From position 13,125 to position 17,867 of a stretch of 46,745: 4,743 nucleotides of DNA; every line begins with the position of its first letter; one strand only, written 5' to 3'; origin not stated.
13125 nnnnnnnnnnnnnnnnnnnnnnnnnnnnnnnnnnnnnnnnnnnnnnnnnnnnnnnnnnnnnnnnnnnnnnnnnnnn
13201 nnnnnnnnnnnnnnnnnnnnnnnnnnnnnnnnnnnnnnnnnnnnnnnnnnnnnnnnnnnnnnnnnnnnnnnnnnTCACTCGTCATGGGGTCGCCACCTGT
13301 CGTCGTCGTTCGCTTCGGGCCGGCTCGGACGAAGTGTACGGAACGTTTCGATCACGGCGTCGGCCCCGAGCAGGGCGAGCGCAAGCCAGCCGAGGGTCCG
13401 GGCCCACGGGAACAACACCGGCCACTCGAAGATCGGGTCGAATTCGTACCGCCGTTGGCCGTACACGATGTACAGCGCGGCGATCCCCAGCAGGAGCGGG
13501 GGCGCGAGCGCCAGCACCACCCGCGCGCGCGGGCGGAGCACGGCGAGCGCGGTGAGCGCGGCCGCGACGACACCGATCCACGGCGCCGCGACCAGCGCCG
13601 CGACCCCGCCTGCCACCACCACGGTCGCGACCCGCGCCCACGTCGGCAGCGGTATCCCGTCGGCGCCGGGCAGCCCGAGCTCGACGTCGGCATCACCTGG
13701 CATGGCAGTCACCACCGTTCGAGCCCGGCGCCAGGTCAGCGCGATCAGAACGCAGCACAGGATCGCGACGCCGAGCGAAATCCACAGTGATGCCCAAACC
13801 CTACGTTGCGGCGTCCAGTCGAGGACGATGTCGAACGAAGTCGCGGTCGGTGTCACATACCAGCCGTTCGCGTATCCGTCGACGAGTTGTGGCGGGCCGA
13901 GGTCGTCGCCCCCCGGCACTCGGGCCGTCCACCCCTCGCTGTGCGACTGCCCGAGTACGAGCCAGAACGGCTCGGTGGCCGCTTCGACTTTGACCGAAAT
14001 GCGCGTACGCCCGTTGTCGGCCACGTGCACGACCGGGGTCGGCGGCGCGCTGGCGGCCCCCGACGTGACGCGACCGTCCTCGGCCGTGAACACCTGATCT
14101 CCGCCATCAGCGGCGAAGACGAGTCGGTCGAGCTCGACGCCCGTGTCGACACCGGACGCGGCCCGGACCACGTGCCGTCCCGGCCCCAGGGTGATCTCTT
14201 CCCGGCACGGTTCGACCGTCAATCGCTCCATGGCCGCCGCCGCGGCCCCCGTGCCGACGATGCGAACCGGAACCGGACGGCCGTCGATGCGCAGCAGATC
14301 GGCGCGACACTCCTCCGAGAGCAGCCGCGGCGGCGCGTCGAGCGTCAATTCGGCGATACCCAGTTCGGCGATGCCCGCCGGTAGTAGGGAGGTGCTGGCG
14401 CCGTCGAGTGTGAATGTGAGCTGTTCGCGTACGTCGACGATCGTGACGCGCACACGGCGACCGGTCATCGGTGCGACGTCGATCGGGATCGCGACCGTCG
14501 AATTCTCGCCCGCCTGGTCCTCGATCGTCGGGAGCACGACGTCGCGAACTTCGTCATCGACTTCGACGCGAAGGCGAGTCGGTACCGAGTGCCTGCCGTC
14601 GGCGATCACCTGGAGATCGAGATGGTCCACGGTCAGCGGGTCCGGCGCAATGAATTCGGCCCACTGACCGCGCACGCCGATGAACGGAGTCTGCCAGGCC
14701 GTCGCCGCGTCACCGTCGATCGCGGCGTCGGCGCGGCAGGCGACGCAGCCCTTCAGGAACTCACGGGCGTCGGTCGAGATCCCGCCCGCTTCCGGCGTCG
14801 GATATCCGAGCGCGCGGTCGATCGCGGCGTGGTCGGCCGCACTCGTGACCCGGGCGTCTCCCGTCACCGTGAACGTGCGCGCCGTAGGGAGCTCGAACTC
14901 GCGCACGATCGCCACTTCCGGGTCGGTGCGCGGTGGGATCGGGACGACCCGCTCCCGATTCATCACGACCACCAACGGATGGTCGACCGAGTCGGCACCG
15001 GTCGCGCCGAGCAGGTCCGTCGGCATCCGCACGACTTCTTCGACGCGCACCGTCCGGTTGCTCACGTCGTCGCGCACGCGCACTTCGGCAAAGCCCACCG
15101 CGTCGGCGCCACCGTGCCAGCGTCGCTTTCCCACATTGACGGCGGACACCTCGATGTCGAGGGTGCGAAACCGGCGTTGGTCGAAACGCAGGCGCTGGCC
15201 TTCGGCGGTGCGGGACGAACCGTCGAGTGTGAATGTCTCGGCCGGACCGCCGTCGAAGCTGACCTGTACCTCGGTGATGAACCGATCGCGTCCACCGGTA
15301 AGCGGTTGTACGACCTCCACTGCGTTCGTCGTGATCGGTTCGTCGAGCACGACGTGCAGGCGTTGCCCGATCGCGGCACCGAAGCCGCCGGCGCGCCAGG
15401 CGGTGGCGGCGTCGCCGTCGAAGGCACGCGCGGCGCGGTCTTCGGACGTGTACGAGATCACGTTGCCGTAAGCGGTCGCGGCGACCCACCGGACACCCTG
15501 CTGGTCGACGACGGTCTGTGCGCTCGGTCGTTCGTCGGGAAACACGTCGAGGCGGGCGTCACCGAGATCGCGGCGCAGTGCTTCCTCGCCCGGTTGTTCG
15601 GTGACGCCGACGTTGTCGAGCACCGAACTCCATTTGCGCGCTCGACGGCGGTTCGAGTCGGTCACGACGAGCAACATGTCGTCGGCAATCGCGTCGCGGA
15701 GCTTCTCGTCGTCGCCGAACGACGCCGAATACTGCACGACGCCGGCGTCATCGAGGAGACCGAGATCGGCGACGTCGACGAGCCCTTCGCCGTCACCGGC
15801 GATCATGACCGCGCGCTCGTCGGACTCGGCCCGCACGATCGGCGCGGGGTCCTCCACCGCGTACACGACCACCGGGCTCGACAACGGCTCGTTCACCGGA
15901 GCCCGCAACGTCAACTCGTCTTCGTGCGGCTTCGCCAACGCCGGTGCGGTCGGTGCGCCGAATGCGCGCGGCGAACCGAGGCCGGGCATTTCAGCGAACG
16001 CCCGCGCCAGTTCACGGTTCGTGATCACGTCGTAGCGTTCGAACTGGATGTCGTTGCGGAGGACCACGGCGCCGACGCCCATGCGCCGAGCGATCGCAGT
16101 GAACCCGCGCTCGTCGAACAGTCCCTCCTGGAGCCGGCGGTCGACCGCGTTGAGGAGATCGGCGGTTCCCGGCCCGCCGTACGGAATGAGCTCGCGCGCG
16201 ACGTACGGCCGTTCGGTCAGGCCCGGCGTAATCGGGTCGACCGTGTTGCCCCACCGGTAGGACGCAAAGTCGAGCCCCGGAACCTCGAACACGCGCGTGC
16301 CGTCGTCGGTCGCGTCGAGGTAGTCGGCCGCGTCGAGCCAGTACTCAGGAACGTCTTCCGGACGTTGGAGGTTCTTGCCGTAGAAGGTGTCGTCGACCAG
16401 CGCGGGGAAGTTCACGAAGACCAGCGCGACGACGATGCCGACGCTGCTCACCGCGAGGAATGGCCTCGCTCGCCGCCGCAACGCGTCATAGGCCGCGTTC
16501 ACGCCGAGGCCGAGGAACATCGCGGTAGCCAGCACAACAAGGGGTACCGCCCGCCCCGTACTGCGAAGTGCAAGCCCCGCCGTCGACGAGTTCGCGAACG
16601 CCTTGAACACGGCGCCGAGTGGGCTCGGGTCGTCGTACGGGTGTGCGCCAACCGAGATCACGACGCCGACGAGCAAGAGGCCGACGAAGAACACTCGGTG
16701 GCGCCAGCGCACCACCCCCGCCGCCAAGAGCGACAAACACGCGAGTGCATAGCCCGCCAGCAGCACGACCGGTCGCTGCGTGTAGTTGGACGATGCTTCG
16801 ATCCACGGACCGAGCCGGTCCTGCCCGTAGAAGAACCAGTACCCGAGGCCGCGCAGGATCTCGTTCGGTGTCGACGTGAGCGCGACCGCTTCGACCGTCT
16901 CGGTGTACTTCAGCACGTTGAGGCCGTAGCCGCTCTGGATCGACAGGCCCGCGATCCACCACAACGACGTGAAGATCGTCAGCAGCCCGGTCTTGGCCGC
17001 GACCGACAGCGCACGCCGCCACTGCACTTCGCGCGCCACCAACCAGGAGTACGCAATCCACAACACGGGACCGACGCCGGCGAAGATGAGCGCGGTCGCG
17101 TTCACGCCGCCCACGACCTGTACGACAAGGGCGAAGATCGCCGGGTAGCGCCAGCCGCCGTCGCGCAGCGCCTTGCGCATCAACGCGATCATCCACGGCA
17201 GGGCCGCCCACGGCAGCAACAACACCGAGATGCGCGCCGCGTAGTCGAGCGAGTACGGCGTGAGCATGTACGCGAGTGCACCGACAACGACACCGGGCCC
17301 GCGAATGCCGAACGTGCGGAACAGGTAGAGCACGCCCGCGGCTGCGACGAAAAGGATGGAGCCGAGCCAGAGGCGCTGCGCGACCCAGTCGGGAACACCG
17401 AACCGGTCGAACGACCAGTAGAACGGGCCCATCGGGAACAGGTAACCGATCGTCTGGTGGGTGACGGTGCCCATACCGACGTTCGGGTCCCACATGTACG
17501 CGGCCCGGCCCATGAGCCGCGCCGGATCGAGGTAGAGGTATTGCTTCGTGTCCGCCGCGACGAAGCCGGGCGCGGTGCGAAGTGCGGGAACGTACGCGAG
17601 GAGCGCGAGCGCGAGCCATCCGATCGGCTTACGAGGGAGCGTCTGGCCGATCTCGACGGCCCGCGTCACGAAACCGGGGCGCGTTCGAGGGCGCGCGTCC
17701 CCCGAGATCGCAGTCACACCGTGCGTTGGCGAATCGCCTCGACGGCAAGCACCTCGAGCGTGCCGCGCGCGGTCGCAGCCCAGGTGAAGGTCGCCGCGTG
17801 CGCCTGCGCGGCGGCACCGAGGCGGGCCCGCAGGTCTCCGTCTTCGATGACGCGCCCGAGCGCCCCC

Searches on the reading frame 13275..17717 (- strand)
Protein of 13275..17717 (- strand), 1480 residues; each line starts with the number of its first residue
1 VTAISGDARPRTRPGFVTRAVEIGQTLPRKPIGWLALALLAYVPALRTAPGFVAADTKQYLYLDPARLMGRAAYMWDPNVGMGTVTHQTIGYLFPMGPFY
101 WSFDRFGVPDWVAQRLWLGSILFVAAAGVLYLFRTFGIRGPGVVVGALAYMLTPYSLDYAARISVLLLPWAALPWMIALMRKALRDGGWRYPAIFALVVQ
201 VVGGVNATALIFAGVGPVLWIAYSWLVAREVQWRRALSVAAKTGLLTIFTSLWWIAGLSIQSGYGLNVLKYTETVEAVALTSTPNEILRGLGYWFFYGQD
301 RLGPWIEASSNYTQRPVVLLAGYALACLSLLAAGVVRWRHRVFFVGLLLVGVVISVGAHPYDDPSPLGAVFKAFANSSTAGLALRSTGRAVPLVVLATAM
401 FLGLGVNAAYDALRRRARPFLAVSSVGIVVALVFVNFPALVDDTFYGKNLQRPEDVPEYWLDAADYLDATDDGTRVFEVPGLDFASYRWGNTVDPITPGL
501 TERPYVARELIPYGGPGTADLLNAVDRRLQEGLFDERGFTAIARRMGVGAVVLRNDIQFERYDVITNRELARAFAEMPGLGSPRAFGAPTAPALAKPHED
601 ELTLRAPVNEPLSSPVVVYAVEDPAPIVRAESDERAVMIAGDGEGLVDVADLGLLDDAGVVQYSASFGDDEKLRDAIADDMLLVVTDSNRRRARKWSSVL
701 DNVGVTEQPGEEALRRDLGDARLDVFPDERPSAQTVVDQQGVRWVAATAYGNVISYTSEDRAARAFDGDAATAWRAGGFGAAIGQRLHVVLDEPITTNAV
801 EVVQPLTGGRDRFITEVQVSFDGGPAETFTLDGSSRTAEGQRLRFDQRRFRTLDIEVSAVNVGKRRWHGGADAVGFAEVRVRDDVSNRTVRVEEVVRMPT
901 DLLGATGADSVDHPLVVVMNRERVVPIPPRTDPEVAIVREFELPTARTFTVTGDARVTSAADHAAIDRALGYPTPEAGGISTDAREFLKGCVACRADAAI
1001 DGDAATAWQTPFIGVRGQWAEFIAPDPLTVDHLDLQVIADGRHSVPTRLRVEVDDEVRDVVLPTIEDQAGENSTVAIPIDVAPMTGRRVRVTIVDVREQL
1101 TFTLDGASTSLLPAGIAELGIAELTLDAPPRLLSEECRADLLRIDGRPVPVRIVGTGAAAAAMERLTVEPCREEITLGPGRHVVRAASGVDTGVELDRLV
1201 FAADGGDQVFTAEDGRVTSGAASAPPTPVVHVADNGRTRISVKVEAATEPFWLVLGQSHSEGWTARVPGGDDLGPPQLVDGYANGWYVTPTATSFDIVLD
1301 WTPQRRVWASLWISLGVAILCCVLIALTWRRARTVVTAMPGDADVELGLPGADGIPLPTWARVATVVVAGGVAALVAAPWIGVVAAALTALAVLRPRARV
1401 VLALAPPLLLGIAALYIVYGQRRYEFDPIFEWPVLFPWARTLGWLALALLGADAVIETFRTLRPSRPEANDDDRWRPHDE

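Call 6: search_protein_families(library=pfam, proteins=[window:13275-17717:-], max_evalue=0.01)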
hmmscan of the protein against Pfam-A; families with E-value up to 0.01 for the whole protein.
window:13275-17717:- (1480 aa): 4 families
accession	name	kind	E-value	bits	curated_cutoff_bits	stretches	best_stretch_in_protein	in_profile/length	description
PF11847.13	GT-C_AftD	-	1.3e-110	370.8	26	1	43-712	4-653/661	Alpha-(1->3)-arabinofuranosyltransferase, N-terminal GT-C domain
PF00754.31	F5_F8_type_C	-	1.7e-10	41.5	28.2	1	996-1095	14-114/127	F5/8 type C domain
PF24607.1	CBM_AftD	-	2e-09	37.7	27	1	993-1122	16-138/149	Arabinofuranosyltransferase D, third carbohydrate binding module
PF22633.2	F5_F8_type_C_2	-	0.00011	23.2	27.8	0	999-1091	2-91/91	NedA-like, galactose-binding domain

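Call 10: search_protein_families(library=ncbifam, proteins=[window:13275-17717:-], max_evalue=0.01)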
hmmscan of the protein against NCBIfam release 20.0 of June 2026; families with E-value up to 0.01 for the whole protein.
window:13275-17717:- (1480 aa): 1 family
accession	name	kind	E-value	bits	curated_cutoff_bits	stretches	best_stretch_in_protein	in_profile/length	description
NF047619.1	NADase_discoid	domain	2.4e-08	34.2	38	1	760-865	13-120/130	NADase-type glycan-binding domain-containing protein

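Call 36: search_solved_structures(query=window:13275-17717:-, max_evalue=0.001)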
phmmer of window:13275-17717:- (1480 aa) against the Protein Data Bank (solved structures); distinct sequences matched with E-value up to 0.001: 2.
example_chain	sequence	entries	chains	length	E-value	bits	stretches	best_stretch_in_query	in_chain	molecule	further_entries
6w98_A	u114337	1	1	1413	1.8e-40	141.6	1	34-826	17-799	F5/8 type C domain-containing protein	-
6wbx_A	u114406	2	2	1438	1.9e-40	141.6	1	34-826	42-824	DUF3367 domain-containing protein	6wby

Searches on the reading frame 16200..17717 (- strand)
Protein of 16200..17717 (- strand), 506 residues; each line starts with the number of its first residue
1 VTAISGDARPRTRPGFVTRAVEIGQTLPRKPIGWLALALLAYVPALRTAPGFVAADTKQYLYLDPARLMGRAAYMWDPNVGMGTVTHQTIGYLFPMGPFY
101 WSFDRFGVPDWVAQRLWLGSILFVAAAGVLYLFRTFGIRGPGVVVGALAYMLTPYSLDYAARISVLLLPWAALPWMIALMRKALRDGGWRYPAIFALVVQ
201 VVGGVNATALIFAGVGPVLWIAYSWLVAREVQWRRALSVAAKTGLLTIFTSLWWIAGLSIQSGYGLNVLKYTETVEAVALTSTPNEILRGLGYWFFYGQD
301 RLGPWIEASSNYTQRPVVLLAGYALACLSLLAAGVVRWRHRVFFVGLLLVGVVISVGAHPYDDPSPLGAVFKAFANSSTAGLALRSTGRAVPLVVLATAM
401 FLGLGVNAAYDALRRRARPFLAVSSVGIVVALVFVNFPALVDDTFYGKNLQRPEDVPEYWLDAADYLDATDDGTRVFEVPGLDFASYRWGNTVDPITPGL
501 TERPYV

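Call 77: search_solved_structures(query=window:16200-17717:-, max_evalue=0.00001, show_alignments=1)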
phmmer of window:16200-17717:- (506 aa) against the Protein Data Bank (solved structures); distinct sequences matched with E-value up to 0.00001: 2.
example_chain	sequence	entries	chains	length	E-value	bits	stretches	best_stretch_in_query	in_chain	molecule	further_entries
6w98_A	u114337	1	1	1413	8e-30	107.2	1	34-504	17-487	F5/8 type C domain-containing protein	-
6wbx_A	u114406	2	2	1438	8.7e-30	107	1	34-504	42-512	DUF3367 domain-containing protein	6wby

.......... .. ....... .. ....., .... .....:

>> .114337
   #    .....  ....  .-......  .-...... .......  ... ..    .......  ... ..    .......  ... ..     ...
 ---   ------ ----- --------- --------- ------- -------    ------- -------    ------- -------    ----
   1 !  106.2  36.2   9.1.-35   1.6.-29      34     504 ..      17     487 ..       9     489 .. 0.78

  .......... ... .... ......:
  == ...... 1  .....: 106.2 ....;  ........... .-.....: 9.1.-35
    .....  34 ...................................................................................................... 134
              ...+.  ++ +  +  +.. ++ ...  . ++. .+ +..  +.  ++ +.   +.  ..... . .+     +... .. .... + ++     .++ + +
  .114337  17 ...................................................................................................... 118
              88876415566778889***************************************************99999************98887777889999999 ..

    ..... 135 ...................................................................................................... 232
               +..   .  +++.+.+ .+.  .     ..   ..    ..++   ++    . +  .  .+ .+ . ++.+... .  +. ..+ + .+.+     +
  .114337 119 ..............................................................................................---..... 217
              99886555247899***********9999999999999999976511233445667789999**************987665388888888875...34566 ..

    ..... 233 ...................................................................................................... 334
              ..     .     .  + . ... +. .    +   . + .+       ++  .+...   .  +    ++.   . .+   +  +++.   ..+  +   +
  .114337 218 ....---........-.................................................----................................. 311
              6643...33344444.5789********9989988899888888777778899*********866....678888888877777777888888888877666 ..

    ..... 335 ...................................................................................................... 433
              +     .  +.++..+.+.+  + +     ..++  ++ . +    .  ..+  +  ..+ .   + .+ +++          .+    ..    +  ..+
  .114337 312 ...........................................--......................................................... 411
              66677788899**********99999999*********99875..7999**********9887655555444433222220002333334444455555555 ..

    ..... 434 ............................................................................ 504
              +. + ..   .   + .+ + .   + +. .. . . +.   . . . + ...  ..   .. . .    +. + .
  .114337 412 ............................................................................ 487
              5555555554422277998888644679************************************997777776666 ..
